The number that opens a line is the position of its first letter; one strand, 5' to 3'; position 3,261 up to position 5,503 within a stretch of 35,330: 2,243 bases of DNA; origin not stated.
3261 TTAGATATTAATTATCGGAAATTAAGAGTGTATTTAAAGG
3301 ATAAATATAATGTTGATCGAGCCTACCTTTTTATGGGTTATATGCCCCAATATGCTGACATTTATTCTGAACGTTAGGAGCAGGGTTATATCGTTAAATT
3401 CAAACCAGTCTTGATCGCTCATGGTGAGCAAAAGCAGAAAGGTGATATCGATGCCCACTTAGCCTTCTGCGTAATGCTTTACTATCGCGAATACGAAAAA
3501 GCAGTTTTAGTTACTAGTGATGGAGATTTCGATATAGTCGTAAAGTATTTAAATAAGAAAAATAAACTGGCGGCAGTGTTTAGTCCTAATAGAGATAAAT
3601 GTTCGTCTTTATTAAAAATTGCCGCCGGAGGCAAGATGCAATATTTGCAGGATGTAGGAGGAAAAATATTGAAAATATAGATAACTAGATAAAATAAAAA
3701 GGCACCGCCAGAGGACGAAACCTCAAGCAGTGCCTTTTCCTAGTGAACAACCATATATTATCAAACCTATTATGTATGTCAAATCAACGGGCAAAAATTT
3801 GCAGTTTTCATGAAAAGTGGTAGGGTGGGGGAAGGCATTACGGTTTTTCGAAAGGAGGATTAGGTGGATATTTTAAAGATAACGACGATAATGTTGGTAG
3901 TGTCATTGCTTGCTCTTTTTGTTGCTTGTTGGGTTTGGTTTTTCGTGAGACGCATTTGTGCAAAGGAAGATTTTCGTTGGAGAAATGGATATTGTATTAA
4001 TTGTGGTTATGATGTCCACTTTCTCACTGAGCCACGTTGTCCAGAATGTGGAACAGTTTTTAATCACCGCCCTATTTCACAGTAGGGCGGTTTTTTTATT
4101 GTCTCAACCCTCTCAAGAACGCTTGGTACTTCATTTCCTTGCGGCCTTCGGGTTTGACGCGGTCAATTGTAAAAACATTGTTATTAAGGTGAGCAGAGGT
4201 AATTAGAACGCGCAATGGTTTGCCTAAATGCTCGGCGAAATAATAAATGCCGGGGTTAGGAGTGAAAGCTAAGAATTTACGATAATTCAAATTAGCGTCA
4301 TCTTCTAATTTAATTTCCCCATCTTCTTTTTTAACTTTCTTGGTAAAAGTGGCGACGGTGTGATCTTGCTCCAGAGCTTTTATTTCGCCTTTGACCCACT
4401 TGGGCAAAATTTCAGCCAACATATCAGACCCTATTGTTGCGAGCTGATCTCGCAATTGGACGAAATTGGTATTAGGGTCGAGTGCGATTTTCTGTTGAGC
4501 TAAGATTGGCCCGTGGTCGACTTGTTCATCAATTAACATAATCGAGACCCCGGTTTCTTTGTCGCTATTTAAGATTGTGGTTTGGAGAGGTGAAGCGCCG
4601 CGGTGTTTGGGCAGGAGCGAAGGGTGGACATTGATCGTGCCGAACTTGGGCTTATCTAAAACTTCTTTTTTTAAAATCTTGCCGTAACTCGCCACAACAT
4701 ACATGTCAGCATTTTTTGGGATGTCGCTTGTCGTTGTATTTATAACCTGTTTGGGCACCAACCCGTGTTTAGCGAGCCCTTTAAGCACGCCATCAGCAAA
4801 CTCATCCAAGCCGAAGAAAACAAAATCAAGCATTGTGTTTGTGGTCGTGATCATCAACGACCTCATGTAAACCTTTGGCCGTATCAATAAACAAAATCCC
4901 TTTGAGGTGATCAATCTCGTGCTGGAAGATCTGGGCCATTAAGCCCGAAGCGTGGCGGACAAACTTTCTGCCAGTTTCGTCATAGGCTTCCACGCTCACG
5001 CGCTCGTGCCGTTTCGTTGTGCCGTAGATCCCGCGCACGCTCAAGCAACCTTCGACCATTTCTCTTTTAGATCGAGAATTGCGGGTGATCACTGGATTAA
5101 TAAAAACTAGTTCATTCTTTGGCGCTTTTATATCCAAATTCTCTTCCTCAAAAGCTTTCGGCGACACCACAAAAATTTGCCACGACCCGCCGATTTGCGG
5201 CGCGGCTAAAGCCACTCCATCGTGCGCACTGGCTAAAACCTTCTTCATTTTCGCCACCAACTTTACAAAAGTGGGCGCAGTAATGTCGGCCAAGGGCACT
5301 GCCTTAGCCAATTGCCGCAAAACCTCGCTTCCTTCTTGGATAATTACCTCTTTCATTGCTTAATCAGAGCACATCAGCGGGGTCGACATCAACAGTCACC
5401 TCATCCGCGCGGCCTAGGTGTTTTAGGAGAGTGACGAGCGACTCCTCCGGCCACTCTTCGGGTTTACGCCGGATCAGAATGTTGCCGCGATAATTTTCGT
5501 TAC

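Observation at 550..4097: Three paralogous membrane-anchored zinc-ribbon mini-proteins, each a complete promoter-leader-gene-terminator unit, form an island between thrS and fmt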

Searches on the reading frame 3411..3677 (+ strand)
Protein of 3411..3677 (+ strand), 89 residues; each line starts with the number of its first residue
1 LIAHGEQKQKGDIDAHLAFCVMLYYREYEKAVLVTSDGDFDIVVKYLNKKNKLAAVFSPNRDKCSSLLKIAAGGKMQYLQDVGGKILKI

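Call 6: search_protein_families(library=pfam, proteins=[window:3411-3677:+], max_evalue=1)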
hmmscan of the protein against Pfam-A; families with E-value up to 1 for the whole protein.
window:3411-3677:+ (89 aa): 1 family
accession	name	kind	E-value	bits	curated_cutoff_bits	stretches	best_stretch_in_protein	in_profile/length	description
PF01936.24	NYN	-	2.6e-06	28.4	24.2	1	8-69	72-135/145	NYN domain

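Call 9: search_protein_families(library=ncbifam, proteins=[window:3411-3677:+], max_evalue=1)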
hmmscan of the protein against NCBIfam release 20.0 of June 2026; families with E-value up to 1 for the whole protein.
window:3411-3677:+ (89 aa): 1 family
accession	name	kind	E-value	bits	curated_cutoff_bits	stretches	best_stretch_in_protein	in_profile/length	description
NF008380.0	PRK11175.1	equivalog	0.046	12.7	227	1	16-59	85-129/313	universal stress protein UspE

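Call 10: search_protein_families(library=padloc, proteins=[window:3411-3677:+], max_evalue=1)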
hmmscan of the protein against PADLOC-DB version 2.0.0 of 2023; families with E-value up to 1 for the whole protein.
window:3411-3677:+ (89 aa): 1 family
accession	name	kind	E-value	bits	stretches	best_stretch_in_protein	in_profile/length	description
PDLC01154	NYN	-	0.017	12.5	1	14-88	232-304/310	"LabA-like protein, NYN family nuclease"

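Call 11: search_protein_families(library=phrogs, proteins=[window:3411-3677:+], max_evalue=1)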
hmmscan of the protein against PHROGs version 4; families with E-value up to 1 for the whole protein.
window:3411-3677:+ (89 aa): 1 family
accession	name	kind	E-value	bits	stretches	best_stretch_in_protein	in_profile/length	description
phrog_107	-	DNA, RNA and nucleotide metabolism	0.0048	17.1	1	18-59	233-266/542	exonuclease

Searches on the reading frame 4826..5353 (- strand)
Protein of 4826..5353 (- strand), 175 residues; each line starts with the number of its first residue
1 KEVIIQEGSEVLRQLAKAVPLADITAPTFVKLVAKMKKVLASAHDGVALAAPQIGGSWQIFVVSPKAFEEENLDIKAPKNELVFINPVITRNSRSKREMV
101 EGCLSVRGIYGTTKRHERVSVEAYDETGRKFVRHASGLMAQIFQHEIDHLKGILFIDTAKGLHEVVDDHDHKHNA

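Call 27: list_cluster_members(proteins=[P0001, P0004, window:4826-5353:-, window:5364-7259:-, window:7278-8120:+, window:16931-19012:-])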
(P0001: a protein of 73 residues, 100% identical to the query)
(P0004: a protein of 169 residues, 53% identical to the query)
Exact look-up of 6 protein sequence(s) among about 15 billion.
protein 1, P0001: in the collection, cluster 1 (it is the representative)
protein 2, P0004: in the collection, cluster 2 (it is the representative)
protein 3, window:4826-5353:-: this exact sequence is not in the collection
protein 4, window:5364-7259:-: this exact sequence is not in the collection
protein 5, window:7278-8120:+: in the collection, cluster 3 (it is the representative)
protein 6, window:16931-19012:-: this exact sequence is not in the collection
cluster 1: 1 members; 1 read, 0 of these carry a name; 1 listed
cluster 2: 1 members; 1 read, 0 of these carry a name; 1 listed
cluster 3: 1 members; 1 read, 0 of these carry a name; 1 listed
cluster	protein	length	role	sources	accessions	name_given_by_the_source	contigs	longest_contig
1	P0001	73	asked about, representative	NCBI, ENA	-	-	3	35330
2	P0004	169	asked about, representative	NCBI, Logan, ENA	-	-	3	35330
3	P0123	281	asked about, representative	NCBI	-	-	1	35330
